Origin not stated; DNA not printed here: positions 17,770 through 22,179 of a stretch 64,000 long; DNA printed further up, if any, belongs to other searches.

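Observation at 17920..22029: AddA helicase-nuclease fused to a degenerate J-domain and a charged coiled coil of about 200 aa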

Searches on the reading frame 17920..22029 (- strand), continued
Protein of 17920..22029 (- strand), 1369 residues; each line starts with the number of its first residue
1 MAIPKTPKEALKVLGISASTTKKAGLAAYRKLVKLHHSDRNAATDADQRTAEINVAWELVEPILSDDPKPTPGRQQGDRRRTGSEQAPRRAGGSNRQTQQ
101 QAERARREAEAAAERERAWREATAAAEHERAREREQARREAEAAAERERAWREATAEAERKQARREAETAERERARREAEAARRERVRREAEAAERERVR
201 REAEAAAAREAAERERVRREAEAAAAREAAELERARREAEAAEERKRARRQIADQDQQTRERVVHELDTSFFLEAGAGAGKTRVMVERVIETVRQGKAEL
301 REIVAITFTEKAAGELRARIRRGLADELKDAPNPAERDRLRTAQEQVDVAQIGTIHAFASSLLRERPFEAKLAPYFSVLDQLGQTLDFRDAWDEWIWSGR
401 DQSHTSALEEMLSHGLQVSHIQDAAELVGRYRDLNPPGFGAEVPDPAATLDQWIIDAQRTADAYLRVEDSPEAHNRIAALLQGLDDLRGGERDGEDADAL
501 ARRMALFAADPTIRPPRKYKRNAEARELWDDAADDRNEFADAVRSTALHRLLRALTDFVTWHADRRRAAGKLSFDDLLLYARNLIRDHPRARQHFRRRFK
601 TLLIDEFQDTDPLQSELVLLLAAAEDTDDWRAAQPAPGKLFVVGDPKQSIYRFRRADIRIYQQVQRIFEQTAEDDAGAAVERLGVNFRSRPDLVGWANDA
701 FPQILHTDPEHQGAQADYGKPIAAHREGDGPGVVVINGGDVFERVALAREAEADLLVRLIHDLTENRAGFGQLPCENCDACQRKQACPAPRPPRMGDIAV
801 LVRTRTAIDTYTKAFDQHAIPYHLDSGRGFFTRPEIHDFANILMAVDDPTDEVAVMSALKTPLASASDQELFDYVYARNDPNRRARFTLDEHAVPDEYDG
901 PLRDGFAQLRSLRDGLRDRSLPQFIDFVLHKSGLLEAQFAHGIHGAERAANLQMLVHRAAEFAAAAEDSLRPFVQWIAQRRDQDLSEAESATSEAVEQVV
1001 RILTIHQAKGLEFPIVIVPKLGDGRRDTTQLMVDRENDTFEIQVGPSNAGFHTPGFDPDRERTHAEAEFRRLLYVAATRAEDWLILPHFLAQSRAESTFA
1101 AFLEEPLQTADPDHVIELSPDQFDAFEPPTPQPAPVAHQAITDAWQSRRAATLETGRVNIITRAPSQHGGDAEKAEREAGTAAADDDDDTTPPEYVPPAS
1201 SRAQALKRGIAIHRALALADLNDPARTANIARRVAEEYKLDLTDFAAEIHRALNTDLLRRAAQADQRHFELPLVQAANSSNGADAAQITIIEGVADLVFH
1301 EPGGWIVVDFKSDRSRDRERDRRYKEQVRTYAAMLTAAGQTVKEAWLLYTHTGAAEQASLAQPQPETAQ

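Call 10: find_homologous_proteins(query=window:17920-22029:-, max_evalue=1e-10)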
Query window:17920-22029:- (1369 aa): 133 proteins with E <= 1e-10 among 8000 candidates; the best 120 are listed.
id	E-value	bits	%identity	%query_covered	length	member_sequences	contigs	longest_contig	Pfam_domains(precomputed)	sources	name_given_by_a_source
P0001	0.0e+0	2410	97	82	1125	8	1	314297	PF13538.13,PF12705.14,PF13361.13,PF13245.13,PF00580.28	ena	-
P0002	0.0e+0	2375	95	82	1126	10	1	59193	PF13538.13,PF12705.14,PF13361.13,PF13245.13,PF00580.28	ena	-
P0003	0.0e+0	2155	87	81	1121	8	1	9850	PF13538.13,PF12705.14,PF13361.13,PF13245.13,PF00580.28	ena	-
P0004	0.0e+0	1986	81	81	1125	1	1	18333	PF13538.13,PF12705.14,PF13361.13,PF13245.13,PF00580.28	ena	-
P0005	0.0e+0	1736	72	81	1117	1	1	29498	PF13538.13,PF13361.13,PF13245.13,PF00580.28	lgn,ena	-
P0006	0.0e+0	1713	71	81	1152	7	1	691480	PF13538.13,PF13361.13,PF13245.13,PF00580.28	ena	-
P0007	0.0e+0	1710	71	81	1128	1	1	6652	PF13538.13,PF12705.14,PF13361.13,PF13245.13,PF00580.28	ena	-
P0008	0.0e+0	1679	70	81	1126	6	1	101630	PF13538.13,PF12705.14,PF13361.13,PF13245.13,PF00580.28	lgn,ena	-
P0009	0.0e+0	1665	69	81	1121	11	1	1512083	PF13538.13,PF12705.14,PF13361.13,PF13245.13,PF00580.28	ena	-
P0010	0.0e+0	1659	70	80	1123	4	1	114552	PF13538.13,PF12705.14,PF13361.13,PF13245.13,PF00580.28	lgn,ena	-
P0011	0.0e+0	1626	69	81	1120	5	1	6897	PF13538.13,PF12705.14,PF13361.13,PF13245.13,PF00580.28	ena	-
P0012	0.0e+0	1134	53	81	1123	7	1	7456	PF13538.13,PF13361.13,PF13245.13,PF00580.28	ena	-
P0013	0.0e+0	1130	53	80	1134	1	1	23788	PF13538.13,PF13361.13,PF13245.13,PF00580.28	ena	-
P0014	0.0e+0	1120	53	80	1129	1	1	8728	PF13538.13,PF13361.13,PF13245.13,PF00580.28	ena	-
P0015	0.0e+0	1120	53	81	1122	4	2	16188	PF13538.13,PF13361.13,PF13245.13,PF00580.28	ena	-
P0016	0.0e+0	1113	53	80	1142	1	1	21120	PF13538.13,PF13361.13,PF13245.13,PF00580.28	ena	-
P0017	0.0e+0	1105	53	81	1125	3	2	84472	PF13538.13,PF13361.13,PF13245.13,PF00580.28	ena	-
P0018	0.0e+0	1062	51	81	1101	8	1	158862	PF13538.13,PF13361.13,PF13245.13,PF00580.28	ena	-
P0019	0.0e+0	1053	52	81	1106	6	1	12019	PF13538.13,PF13361.13,PF13245.13,PF00580.28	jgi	-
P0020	0.0e+0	1043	51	81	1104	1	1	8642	PF13538.13,PF13361.13,PF13245.13,PF00580.28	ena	-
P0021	0.0e+0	1020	51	80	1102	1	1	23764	PF13538.13,PF13361.13,PF13245.13,PF00580.28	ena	-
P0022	4.2e-279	947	48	82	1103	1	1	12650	PF13538.13,PF12705.14,PF13361.13,PF13245.13,PF00580.28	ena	-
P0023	4.5e-278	944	48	82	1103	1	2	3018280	PF13538.13,PF12705.14,PF13361.13,PF13245.13,PF00580.28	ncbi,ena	-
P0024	4.2e-277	941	48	80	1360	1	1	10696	PF13538.13,PF12705.14,PF01039.28,PF13361.13,PF13245.13,PF00580.28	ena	-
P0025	2.3e-273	928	46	82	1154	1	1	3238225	PF13538.13,PF12705.14,PF13361.13,PF13245.13,PF00580.28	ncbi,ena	-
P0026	6.3e-270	917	46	81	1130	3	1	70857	PF13538.13,PF12705.14,PF13361.13,PF13245.13,PF00580.28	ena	-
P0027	2.7e-269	915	46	82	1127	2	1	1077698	PF13538.13,PF12705.14,PF13361.13,PF13245.13,PF00580.28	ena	-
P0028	8.7e-268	910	47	82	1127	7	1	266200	PF13538.13,PF12705.14,PF13361.13,PF13245.13,PF00580.28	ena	-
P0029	5.1e-267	907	46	82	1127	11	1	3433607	PF13538.13,PF12705.14,PF13361.13,PF13245.13,PF00580.28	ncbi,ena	-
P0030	5.9e-267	907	47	82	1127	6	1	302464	PF13538.13,PF12705.14,PF13361.13,PF13245.13,PF00580.28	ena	-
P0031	2.7e-239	816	46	74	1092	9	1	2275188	PF13538.13,PF13361.13,PF13245.13,PF00580.28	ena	-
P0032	4.7e-233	795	47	71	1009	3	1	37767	PF13538.13,PF13361.13,PF13245.13,PF00580.28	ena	-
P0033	6.7e-229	781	42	80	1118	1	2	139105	PF13538.13,PF12705.14,PF13361.13,PF13245.13,PF00580.28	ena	-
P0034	9.6e-224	764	43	80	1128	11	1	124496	PF13538.13,PF12705.14,PF13361.13,PF13245.13,PF00580.28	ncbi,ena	-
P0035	2.1e-221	756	41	80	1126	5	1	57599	PF13538.13,PF12705.14,PF13361.13,PF13245.13,PF00580.28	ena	-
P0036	1.2e-219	751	42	81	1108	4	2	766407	PF13538.13,PF12705.14,PF13361.13,PF13245.13,PF00580.28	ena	-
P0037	1.5e-217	744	43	81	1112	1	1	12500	PF13538.13,PF12705.14,PF13361.13,PF13245.13,PF00580.28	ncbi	-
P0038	7.1e-217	741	42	81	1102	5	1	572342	PF13538.13,PF12705.14,PF13361.13,PF13245.13,PF00580.28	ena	-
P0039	1.6e-209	717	41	81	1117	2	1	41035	PF13538.13,PF12705.14,PF13361.13,PF13245.13,PF00580.28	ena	-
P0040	1.2e-207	711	41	80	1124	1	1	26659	PF13538.13,PF12705.14,PF13361.13,PF13245.13,PF00580.28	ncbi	-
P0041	9.9e-207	708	41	81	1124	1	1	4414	PF13538.13,PF13361.13,PF13245.13,PF00580.28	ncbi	ncbi:MAG: UvrD-helicase domain-containing protein [Dehalococcoidia bacterium]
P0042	1.2e-182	628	38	80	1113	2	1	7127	PF13538.13,PF12705.14,PF13361.13,PF13245.13,PF00580.28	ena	-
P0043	2.2e-175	604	37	80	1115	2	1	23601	PF13538.13,PF12705.14,PF13361.13,PF13245.13,PF00580.28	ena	-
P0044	2.8e-167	577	37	80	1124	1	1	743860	PF13538.13,PF13361.13,PF13245.13,PF00580.28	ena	-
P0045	3.8e-164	567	37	80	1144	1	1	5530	PF13538.13,PF12705.14,PF13361.13,PF13245.13,PF00580.28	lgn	-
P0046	1.0e-163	565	37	80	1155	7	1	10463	PF13538.13,PF12705.14,PF13361.13,PF13245.13,PF00580.28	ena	-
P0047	3.8e-163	563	37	80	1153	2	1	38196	PF13538.13,PF12705.14,PF13361.13,PF13245.13,PF00580.28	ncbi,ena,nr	ncbi:MAG: UvrD-helicase domain-containing protein [Spirochaetaceae bacterium]|nr:UvrD-helicase domai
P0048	9.1e-162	559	36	80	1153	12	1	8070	PF13538.13,PF12705.14,PF13361.13,PF13245.13,PF00580.28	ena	-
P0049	1.3e-161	558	36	80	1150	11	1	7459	PF13538.13,PF12705.14,PF13361.13,PF13245.13,PF00580.28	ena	-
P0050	3.0e-161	557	37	80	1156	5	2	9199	PF13538.13,PF12705.14,PF13361.13,PF13245.13,PF00580.28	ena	-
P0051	4.8e-161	556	37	80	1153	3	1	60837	PF13538.13,PF12705.14,PF13361.13,PF13245.13,PF00580.28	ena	-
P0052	2.8e-159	551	37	80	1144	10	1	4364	PF13538.13,PF12705.14,PF13361.13,PF13245.13,PF00580.28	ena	-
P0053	6.5e-159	549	37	80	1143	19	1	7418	PF13538.13,PF12705.14,PF13361.13,PF13245.13,PF00580.28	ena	-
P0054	7.9e-158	546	40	61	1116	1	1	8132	PF13538.13,PF12705.14,PF13361.13,PF13245.13,PF00580.28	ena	-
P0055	3.8e-157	543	37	80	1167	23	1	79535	PF13538.13,PF12705.14,PF13361.13,PF13245.13,PF00580.28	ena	-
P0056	4.2e-157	543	36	80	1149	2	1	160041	PF13538.13,PF13361.13,PF13245.13,PF00580.28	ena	-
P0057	1.1e-156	542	36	80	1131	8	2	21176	PF13538.13,PF12705.14,PF13361.13,PF13245.13,PF00580.28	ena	-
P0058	1.1e-156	542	37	80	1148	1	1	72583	PF13538.13,PF12705.14,PF13361.13,PF13245.13,PF00580.28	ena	-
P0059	2.7e-155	537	35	80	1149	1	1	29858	PF13538.13,PF12705.14,PF13361.13,PF13245.13,PF00580.28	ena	-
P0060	7.3e-155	536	36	80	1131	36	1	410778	PF13538.13,PF13361.13,PF13245.13,PF00580.28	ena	-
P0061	8.3e-154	532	39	62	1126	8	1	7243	PF13538.13,PF12705.14,PF13361.13,PF13245.13,PF00580.28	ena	-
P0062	5.6e-153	530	38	61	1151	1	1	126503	PF13538.13,PF12705.14,PF13361.13,PF13245.13,PF00580.28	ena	-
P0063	3.1e-152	527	35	80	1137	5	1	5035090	PF13538.13,PF12705.14,PF13361.13,PF13245.13,PF00580.28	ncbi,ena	-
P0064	1.7e-149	518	40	61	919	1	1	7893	PF13538.13,PF13361.13,PF13245.13,PF00580.28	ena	-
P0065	1.4e-147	512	38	65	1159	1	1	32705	PF13538.13,PF13361.13,PF13245.13,PF00580.28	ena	-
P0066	1.7e-122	429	33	80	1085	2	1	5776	PF13538.13,PF12705.14,PF13361.13,PF13245.13,PF00580.28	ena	-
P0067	5.0e-119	417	32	80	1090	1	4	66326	PF13538.13,PF12705.14,PF01443.25,PF13361.13,PF13245.13,PF00580.28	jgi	jgi:ATP-dependent helicase/nuclease subunit A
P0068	1.1e-115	406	53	31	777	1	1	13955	PF12705.14,PF13245.13,PF00580.28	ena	-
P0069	7.5e-113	397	31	81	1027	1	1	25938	PF13538.13,PF12705.14,PF01443.25,PF13604.13,PF13361.13,PF13245.13,PF00580.28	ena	-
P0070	1.4e-112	396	35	41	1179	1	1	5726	PF13538.13,PF12705.14,PF13361.13,PF13245.13,PF00580.28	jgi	jgi:ATP-dependent helicase/nuclease subunit A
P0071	7.5e-105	370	32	57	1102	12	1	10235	PF13538.13,PF12705.14,PF13361.13,PF13245.13,PF00580.28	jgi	-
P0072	1.5e-103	366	32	80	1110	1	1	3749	PF13538.13,PF12705.14,PF13361.13,PF13245.13,PF00580.28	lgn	-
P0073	1.2e-99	353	31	80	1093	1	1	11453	PF13538.13,PF12705.14,PF13361.13,PF13245.13,PF00580.28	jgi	jgi:ATP-dependent helicase/nuclease subunit A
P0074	4.0e-99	351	34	61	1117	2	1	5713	PF13538.13,PF12705.14,PF13361.13,PF13245.13,PF00580.28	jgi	jgi:ATP-dependent helicase/nuclease subunit A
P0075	8.9e-99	350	33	61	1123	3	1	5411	PF13538.13,PF12705.14,PF13361.13,PF13245.13,PF00580.28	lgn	-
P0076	5.0e-97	344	30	78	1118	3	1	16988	PF13538.13,PF13361.13,PF13245.13,PF00580.28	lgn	-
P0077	9.8e-97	343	30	81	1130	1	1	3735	PF13538.13,PF12705.14,PF01443.25,PF13361.13,PF13245.13,PF00580.28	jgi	jgi:ATP-dependent exoDNAse (exonuclease V) beta subunit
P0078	3.8e-96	341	31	80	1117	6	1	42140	PF13538.13,PF12705.14,PF13361.13,PF13245.13,PF00580.28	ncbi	-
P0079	1.3e-95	340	29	81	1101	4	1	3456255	PF13538.13,PF12705.14,PF13361.13,PF13245.13,PF00580.28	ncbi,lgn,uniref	ncbi:UvrD-helicase domain-containing protein [Arthrobacter koreensis]|uniref:UvrD-helicase domain-co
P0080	6.1e-94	334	31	78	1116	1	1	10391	PF13538.13,PF12705.14,PF13361.13,PF13245.13,PF00580.28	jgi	jgi:ATP-dependent helicase/nuclease subunit A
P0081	8.9e-94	334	32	80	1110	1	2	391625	PF13538.13,PF12705.14,PF13361.13,PF13245.13,PF00580.28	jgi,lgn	jgi:ATP-dependent helicase/nuclease subunit A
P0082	7.0e-91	324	35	34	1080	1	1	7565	PF13538.13,PF12705.14,PF13361.13,PF13245.13,PF00580.28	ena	-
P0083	8.9e-86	307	32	64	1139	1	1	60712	PF13538.13,PF12705.14,PF13361.13,PF13245.13,PF00580.28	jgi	jgi:ATP-dependent helicase/nuclease subunit A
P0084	1.2e-85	307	29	80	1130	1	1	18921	PF13538.13,PF12705.14,PF13361.13,PF13245.13,PF00580.28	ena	-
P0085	1.7e-81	293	33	44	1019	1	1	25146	PF13538.13,PF01443.25,PF13361.13,PF13245.13,PF00580.28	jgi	jgi:ATP-dependent helicase/nuclease subunit A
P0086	7.0e-77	278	32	38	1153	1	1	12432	PF13538.13,PF00270.36,PF12705.14,PF13361.13,PF13245.13,PF00580.28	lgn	-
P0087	8.1e-64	234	30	38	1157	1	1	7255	PF13538.13,PF12705.14,PF13361.13,PF13245.13,PF00580.28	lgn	-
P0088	1.4e-62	230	33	39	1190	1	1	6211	PF13538.13,PF12705.14,PF13361.13,PF13245.13,PF00580.28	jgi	jgi:ATP-dependent helicase/nuclease subunit A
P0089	3.4e-61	226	33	38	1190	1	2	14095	PF13538.13,PF12705.14,PF13361.13,PF13245.13,PF00580.28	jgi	jgi:ATP-dependent helicase/nuclease subunit A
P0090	1.8e-60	223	28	61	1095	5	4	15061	PF13538.13,PF12705.14,PF13361.13,PF13245.13,PF00580.28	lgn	-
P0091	3.8e-57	212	31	38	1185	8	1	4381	PF13538.13,PF12705.14,PF13361.13,PF13245.13,PF00580.28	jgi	jgi:ATP-dependent helicase/nuclease subunit A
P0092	1.6e-55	207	29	60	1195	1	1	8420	PF13538.13,PF12705.14,PF13361.13,PF13245.13,PF00580.28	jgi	jgi:ATP-dependent exoDNAse (exonuclease V) beta subunit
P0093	2.8e-54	203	34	25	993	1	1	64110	PF13245.13,PF00580.28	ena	-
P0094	5.2e-51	192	26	40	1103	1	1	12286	PF13538.13,PF12705.14,PF13361.13,PF13245.13,PF00580.28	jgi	jgi:ATP-dependent exoDNAse (exonuclease V) beta subunit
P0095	4.8e-50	189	30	34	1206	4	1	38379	PF13538.13,PF12705.14,PF13361.13,PF13245.13,PF00580.28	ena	-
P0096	5.3e-50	189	30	38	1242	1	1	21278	PF13538.13,PF12705.14,PF13361.13,PF13245.13,PF00580.28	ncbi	-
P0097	7.4e-50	188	29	39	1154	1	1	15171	PF13538.13,PF12705.14,PF01443.25,PF13361.13,PF13245.13,PF00580.28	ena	-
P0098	9.5e-50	188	31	60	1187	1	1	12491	PF13538.13,PF12705.14,PF13361.13,PF13245.13,PF00580.28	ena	-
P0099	1.6e-48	184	28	57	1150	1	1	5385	PF13538.13,PF12705.14,PF13361.13,PF13245.13,PF00580.28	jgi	jgi:ATP-dependent helicase/nuclease subunit A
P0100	4.7e-48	182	32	38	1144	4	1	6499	PF13538.13,PF12705.14,PF01443.25,PF13361.13,PF13245.13,PF00580.28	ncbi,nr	ncbi:MAG TPA: UvrD-helicase domain-containing protein [Myxococcales bacterium]|nr:UvrD-helicase doma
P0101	3.9e-47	179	28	21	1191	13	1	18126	PF13538.13,PF12705.14,PF13361.13,PF13245.13,PF00580.28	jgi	jgi:ATP-dependent helicase/nuclease subunit A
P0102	1.8e-46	177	30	23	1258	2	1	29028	PF13538.13,PF12705.14,PF13361.13,PF13245.13,PF00580.28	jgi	jgi:ATP-dependent exoDNAse (exonuclease V) beta subunit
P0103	2.5e-46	176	28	40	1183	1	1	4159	PF13538.13,PF12705.14,PF13604.13,PF13361.13,PF13245.13,PF00580.28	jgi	jgi:ATP-dependent helicase/nuclease subunit A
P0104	2.9e-46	176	30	40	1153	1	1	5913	PF13538.13,PF12705.14,PF13361.13,PF13245.13,PF00580.28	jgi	-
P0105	6.0e-46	175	38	10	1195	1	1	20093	PF13538.13,PF12705.14,PF13361.13,PF13245.13,PF00580.28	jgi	jgi:ATP-dependent helicase/nuclease subunit A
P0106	1.8e-45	174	30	40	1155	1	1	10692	PF13538.13,PF12705.14,PF13361.13,PF13245.13,PF00580.28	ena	-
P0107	1.8e-44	170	30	59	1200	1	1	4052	PF13538.13,PF12705.14,PF13361.13,PF13245.13,PF00580.28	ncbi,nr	ncbi:MAG: hypothetical protein D6776_09835 [Planctomycetota bacterium]|nr:MAG: hypothetical protein 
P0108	6.2e-44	168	41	11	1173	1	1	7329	PF13538.13,PF12705.14,PF13361.13,PF13245.13,PF00580.28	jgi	jgi:ATP-dependent exoDNAse (exonuclease V) beta subunit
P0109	7.4e-44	168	46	8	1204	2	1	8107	PF13538.13,PF12705.14,PF13361.13,PF13245.13,PF00580.28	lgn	-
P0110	1.7e-43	167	29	39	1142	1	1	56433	PF13538.13,PF12705.14,PF13361.13,PF13245.13,PF00580.28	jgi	jgi:ATP-dependent exoDNAse (exonuclease V) beta subunit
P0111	3.2e-43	166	27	38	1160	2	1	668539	PF13538.13,PF12705.14,PF13361.13,PF13245.13,PF00580.28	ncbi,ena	-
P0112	7.8e-43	165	39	8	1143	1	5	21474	PF13538.13,PF12705.14,PF13361.13,PF13245.13,PF00580.28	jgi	jgi:ATP-dependent helicase/nuclease subunit A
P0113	1.4e-42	164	29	39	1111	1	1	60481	PF13538.13,PF12705.14,PF01443.25,PF13604.13,PF13361.13,PF13245.13,PF00580.28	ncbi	ncbi:MAG: UvrD-helicase domain-containing protein [Solirubrobacteraceae bacterium]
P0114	2.2e-42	163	29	60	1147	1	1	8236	PF13538.13,PF12705.14,PF13361.13,PF13245.13,PF00580.28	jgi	jgi:ATP-dependent helicase/nuclease subunit A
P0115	1.7e-41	160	29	39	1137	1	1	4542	PF13538.13,PF12705.14,PF01443.25,PF13361.13,PF13245.13,PF00580.28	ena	-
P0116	4.0e-41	159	26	57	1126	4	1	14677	PF13538.13,PF12705.14,PF13361.13,PF13245.13,PF00580.28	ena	-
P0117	9.7e-41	158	30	39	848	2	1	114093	PF13538.13,PF13361.13,PF13245.13,PF00580.28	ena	-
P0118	2.1e-40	157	28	22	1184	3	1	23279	PF13538.13,PF12705.14,PF13361.13,PF13245.13,PF00580.28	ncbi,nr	ncbi:MAG: UvrD-helicase domain-containing protein [Solirubrobacteraceae bacterium]|nr:UvrD-helicase 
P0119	1.0e-38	151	27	40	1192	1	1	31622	PF13538.13,PF12705.14,PF13361.13,PF13245.13,PF00580.28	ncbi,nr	ncbi:MAG TPA: UvrD-helicase domain-containing protein [Solirubrobacterales bacterium]|nr:UvrD-helica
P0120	6.8e-36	142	27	39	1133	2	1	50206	PF13538.13,PF12705.14,PF01443.25,PF13604.13,PF13361.13,PF13245.13,PF00580.28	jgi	jgi:ATP-dependent helicase/nuclease subunit A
